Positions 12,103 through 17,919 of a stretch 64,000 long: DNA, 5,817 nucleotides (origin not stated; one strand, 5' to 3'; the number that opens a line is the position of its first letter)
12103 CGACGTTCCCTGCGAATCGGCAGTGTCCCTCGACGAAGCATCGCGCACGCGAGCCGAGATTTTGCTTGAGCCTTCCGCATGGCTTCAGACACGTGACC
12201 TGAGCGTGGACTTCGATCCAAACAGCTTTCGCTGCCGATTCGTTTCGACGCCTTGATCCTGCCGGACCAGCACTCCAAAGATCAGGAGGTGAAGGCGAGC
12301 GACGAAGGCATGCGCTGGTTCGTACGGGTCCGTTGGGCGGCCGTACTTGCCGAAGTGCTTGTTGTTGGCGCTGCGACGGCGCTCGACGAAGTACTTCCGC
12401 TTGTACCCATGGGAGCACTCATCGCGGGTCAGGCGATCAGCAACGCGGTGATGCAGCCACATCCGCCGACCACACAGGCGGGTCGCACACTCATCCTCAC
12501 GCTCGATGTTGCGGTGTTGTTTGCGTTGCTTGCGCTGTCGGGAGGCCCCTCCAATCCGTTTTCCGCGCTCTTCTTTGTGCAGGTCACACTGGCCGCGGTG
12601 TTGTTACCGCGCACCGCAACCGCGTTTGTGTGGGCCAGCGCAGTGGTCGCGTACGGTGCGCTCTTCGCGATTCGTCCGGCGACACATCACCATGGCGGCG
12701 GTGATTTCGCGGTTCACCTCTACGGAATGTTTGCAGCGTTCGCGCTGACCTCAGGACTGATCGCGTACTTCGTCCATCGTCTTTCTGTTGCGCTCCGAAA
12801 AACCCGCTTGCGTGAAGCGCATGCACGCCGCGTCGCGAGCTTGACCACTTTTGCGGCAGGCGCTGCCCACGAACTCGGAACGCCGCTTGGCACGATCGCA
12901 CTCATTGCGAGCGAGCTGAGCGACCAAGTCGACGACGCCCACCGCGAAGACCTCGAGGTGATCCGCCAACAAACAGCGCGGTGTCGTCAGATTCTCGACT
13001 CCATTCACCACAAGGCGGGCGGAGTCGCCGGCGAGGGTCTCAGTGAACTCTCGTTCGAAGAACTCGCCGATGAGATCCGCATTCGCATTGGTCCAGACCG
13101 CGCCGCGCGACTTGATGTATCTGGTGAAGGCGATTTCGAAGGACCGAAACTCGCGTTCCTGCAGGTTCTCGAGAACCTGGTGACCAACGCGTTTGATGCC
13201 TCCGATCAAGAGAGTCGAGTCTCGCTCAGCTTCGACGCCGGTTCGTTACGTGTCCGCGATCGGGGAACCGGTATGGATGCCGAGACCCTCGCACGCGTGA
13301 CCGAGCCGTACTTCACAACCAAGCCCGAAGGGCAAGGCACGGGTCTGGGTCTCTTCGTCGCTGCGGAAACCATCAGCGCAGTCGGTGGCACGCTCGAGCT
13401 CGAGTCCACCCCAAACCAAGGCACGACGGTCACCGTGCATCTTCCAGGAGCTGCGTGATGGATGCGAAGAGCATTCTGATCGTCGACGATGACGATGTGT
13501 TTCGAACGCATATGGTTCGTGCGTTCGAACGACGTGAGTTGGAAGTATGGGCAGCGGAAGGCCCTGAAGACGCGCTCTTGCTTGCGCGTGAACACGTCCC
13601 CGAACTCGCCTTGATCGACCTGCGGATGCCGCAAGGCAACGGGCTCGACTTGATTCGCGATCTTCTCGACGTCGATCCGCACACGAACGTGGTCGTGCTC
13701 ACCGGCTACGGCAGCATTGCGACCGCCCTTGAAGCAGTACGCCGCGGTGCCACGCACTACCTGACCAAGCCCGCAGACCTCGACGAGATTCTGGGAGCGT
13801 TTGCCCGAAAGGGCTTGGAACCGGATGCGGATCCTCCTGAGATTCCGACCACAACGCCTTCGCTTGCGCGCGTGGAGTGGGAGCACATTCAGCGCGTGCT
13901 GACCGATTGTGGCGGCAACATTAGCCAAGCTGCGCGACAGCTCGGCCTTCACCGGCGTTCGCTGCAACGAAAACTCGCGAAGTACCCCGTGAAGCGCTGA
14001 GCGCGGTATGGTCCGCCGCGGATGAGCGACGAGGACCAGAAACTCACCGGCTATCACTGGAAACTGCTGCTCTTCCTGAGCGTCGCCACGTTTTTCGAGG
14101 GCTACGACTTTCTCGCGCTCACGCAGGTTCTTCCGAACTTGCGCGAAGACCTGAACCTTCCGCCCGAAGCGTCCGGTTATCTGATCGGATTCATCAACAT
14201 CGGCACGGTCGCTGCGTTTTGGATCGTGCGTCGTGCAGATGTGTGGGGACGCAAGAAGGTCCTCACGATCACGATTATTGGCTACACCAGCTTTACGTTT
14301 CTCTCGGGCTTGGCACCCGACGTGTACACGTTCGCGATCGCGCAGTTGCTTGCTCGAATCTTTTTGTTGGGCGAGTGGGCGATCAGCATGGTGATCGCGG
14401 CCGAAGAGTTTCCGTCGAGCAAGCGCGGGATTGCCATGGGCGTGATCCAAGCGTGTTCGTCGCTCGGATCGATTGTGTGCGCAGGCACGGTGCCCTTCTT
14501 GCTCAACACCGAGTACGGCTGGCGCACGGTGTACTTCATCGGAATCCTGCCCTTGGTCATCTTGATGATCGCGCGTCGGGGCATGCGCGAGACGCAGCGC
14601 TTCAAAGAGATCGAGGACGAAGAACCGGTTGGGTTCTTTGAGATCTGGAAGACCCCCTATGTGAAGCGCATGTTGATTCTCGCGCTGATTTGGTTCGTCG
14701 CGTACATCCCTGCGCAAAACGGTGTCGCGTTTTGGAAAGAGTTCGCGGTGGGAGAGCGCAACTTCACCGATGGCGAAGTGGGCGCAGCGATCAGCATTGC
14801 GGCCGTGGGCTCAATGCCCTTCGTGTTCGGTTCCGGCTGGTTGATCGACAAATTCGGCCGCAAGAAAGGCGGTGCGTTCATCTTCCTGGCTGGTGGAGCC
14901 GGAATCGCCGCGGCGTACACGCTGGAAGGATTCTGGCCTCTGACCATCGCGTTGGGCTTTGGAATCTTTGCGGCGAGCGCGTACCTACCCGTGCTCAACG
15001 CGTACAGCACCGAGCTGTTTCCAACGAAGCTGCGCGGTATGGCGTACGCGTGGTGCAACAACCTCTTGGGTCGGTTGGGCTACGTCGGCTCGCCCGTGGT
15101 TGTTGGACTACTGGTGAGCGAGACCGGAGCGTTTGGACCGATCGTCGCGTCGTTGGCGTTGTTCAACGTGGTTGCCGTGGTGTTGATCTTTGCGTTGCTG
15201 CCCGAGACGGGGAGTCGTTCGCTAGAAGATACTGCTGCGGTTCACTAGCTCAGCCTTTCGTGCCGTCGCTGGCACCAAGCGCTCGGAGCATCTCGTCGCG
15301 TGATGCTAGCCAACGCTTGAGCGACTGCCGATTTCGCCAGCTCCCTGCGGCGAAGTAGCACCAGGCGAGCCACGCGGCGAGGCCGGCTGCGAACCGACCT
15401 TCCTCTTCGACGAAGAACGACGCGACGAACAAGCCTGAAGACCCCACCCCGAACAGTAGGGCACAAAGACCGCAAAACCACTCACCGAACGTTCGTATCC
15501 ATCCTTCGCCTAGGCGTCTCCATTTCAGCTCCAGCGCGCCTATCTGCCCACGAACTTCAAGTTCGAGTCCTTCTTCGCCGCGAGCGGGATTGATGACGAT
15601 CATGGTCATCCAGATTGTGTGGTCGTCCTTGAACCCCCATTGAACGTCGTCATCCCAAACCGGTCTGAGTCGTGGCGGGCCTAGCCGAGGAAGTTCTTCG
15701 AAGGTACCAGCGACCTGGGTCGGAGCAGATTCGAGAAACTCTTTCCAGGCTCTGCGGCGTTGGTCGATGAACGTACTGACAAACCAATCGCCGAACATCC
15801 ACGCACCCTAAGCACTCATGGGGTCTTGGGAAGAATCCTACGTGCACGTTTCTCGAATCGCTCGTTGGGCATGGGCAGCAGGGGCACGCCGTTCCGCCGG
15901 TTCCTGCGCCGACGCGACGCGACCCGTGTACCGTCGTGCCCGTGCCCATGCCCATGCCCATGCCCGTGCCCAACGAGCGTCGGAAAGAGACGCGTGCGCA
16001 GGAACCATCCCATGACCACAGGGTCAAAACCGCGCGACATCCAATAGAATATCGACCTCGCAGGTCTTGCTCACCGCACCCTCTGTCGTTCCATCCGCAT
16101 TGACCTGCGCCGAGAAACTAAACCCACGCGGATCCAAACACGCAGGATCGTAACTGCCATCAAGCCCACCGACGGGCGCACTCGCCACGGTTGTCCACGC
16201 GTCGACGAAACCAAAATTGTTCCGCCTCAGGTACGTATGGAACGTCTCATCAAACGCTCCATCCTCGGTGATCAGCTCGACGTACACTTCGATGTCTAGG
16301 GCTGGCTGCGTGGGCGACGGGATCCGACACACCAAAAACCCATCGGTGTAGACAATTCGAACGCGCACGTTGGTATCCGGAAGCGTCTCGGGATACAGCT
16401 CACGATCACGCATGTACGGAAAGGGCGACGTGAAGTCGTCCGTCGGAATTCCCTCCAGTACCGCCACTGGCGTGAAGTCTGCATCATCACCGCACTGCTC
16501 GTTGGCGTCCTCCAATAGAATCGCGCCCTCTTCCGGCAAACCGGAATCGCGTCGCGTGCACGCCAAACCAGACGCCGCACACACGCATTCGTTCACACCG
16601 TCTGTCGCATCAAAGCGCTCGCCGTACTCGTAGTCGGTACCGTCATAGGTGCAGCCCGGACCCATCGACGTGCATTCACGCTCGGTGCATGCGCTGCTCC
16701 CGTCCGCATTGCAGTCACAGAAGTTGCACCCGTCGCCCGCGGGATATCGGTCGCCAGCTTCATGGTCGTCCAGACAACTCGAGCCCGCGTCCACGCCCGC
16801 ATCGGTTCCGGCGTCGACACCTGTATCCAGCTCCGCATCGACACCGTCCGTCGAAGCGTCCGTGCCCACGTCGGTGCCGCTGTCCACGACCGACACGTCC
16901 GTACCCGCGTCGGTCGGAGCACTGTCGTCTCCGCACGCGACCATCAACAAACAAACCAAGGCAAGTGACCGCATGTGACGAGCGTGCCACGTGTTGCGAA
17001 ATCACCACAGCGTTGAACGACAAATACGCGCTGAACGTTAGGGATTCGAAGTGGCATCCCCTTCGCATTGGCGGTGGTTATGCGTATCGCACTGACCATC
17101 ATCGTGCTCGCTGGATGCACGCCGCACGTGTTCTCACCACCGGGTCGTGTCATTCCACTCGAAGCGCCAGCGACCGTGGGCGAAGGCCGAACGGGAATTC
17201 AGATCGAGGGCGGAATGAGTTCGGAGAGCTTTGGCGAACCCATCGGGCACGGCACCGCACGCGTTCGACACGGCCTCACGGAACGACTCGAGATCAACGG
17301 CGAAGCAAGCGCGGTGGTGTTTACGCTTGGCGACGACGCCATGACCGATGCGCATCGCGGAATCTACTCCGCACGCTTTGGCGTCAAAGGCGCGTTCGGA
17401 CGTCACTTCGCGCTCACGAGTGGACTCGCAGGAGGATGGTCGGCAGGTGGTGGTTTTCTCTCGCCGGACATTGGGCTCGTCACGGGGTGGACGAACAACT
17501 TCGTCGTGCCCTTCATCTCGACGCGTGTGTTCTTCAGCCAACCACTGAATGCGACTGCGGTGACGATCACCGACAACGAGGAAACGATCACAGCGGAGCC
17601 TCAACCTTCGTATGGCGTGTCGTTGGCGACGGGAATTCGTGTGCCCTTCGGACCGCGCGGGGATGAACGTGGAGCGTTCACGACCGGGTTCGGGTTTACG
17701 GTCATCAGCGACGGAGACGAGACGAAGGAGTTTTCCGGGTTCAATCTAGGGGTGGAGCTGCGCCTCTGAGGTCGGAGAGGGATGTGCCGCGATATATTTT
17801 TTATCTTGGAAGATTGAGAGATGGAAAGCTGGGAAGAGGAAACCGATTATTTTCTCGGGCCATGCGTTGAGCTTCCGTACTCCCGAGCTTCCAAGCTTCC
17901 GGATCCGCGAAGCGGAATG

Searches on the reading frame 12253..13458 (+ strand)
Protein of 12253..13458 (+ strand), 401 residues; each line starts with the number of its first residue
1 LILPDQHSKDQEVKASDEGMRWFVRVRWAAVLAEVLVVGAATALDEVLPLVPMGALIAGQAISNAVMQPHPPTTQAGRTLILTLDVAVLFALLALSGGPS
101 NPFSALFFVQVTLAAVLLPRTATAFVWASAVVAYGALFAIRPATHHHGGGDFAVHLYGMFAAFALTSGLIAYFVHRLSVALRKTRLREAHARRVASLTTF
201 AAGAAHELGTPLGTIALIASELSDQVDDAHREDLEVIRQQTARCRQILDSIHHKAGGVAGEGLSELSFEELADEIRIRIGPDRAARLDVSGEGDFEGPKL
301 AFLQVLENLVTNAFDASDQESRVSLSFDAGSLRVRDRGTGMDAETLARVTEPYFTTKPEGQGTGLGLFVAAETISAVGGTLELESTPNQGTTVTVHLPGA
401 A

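Call 62: search_protein_families(library=pfam, proteins=[window:12253-13458:+], max_evalue=0.001)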
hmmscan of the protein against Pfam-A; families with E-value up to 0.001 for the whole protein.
window:12253-13458:+ (401 aa): 2 families
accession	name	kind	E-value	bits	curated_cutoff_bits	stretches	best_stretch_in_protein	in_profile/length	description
PF02518.31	HATPase_c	-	6.6e-23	81.7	26.4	1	301-398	5-108/111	Histidine kinase-, DNA gyrase B-, and HSP90-like ATPase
PF00512.31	HisKA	-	1.1e-09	38.6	26.9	1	197-251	2-57/66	His Kinase A (phospho-acceptor) domain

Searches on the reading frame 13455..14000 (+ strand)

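Call 62: search_protein_families(library=pfam, proteins=[window:13455-14000:+], max_evalue=0.001)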
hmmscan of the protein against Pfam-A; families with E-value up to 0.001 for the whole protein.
window:13455-14000:+ (181 aa): 3 families
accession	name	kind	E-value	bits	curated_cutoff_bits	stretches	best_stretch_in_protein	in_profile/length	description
PF00072.30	Response_reg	-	7.7e-25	87.7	30.2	1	7-115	1-109/111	Response regulator receiver domain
PF02954.25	HTH_8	-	9.2e-15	54.5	22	1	137-177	2-42/42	Bacterial regulatory protein, Fis family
PF13556.12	HTH_30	-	6e-06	26.4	27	1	147-176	6-35/59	PucR C-terminal helix-turn-helix domain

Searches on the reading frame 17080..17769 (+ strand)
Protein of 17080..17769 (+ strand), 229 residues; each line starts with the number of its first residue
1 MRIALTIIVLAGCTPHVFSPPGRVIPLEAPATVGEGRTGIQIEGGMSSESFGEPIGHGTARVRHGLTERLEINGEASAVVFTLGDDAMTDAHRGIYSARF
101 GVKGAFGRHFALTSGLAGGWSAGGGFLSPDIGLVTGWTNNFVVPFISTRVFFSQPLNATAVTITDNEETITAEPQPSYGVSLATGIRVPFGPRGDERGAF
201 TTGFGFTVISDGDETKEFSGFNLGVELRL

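Call 46: find_encoding_contigs(protein=window:17080-17769:+, flank=10000, max_places=8)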
Protein window:17080-17769:+ (229 aa): 1 contig read that carries it; 1 place shown.
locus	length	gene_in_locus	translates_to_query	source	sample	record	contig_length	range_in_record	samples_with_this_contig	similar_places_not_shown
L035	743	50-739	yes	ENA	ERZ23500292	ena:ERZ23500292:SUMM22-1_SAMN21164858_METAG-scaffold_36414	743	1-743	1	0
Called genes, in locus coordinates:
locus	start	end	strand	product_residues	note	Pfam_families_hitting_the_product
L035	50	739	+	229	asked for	-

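Call 49: find_homologous_proteins(query=window:17080-17769:+, max_evalue=1e-10)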
Query window:17080-17769:+ (229 aa): 23 proteins with E <= 1e-10 among 701 candidates.
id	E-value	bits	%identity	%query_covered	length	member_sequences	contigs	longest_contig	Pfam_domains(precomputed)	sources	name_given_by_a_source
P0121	3.8e-145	499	98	100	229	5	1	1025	-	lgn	-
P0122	8.0e-102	358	69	100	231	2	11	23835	-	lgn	-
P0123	8.0e-99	348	65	100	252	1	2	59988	-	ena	-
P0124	1.3e-87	311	61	99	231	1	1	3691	-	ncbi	-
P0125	7.7e-79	282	56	99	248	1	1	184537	-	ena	-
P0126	4.9e-73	263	56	100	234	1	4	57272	-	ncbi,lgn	-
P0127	1.6e-69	252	52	100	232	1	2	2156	-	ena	-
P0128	1.2e-64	236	51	98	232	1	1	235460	-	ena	-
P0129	5.8e-62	227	49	97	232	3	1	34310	-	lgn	-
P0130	2.0e-58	216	50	98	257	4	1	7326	-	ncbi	-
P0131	1.6e-50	190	44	98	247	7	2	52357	-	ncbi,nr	ncbi:MAG: hypothetical protein R3B99_17295 [Polyangiales bacterium]|nr:hypothetical protein [Myxococ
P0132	1.4e-49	187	43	95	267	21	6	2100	-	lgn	-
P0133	1.9e-41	160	42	92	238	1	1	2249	-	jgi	jgi:hypothetical protein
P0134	2.2e-39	153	41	99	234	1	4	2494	-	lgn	-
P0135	5.7e-37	145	37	95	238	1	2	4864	-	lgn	-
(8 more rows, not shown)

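Call 50: find_encoding_contigs(protein=P0121, flank=10000, max_places=6)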
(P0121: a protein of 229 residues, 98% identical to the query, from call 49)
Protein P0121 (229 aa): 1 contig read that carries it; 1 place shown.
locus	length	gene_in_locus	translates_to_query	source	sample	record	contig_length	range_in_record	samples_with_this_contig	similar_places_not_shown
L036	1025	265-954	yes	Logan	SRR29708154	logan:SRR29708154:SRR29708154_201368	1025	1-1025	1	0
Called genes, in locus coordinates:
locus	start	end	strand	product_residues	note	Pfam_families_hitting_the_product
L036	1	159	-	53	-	?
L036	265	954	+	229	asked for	-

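Call 51: find_encoding_contigs(protein=P0122, flank=10000, max_places=3)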
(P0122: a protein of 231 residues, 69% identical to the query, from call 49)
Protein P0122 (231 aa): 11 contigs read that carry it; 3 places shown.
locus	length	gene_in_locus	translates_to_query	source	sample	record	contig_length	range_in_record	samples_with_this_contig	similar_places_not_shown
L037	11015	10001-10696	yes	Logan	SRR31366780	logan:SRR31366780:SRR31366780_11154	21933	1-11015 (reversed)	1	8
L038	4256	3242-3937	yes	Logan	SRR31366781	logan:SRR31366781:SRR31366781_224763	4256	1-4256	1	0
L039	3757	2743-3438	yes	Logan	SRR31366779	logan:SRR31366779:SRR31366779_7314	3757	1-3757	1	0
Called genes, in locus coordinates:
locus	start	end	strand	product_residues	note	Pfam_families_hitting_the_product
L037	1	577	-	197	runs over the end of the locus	PF01330:RuvA_N, PF14520:HHH_5, PF07499:RuvA_C (weak)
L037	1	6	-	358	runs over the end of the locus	PF05496:RuvB_N, PF00004:AAA, PF07728:AAA_5 (faint), PF17864:AAA_lid_4, PF05491:WHD_RuvB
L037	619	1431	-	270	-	-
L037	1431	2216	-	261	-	PF07719:TPR_2 (weak), PF13432:TPR_16 (weak)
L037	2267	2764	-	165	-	PF02075:RuvC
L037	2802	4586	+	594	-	-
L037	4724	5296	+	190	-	PF00645:zf-PARP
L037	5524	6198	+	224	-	-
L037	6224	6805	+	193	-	-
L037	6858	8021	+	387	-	PF00512:HisKA, PF02518:HATPase_c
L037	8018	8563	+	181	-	PF00072:Response_reg, PF02954:HTH_8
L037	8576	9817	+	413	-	PF00083:Sugar_tr, PF07690:MFS_1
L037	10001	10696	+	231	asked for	-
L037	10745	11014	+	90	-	?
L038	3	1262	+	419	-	?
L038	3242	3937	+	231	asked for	-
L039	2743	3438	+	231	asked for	-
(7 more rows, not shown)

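Call 52: find_encoding_contigs(protein=P0125, flank=8000, max_places=2)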
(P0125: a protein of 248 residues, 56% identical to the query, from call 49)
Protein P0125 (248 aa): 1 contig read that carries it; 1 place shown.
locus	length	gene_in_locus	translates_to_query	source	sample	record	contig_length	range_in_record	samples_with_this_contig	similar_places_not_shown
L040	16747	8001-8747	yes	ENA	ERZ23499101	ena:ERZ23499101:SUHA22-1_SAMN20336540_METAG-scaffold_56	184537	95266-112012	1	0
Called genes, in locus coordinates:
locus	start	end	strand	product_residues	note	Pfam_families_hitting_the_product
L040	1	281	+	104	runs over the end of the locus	PF02482:Ribosomal_S30AE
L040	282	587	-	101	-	PF07876:Dabb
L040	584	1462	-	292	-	-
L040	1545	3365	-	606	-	PF16697:Yop-YscD_cpl, PF00498:FHA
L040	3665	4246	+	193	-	-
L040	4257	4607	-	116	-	-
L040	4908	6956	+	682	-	-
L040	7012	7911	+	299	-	PF13672:PP2C_2, PF07228:SpoIIE (weak), PF00481:PP2C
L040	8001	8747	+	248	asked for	-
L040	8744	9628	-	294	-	-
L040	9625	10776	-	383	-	PF02771:Acyl-CoA_dh_N, PF02770:Acyl-CoA_dh_M, PF00441:Acyl-CoA_dh_1, PF08028:Acyl-CoA_dh_2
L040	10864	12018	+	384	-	-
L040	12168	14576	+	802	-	PF02190:LON_substr_bdg, PF00004:AAA, PF07728:AAA_5, PF22667:Lon_lid, PF05362:Lon_C, PF13541:ChlI (weak)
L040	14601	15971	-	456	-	PF00072:Response_reg, PF00158:Sigma54_activat, PF14532:Sigma54_activ_2, PF07724:AAA_2 (faint), PF07728:AAA_5, PF25601:AAA_lid_14, PF02954:HTH_8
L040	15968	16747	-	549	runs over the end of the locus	PF19443:DAHL, PF00512:HisKA, PF02518:HATPase_c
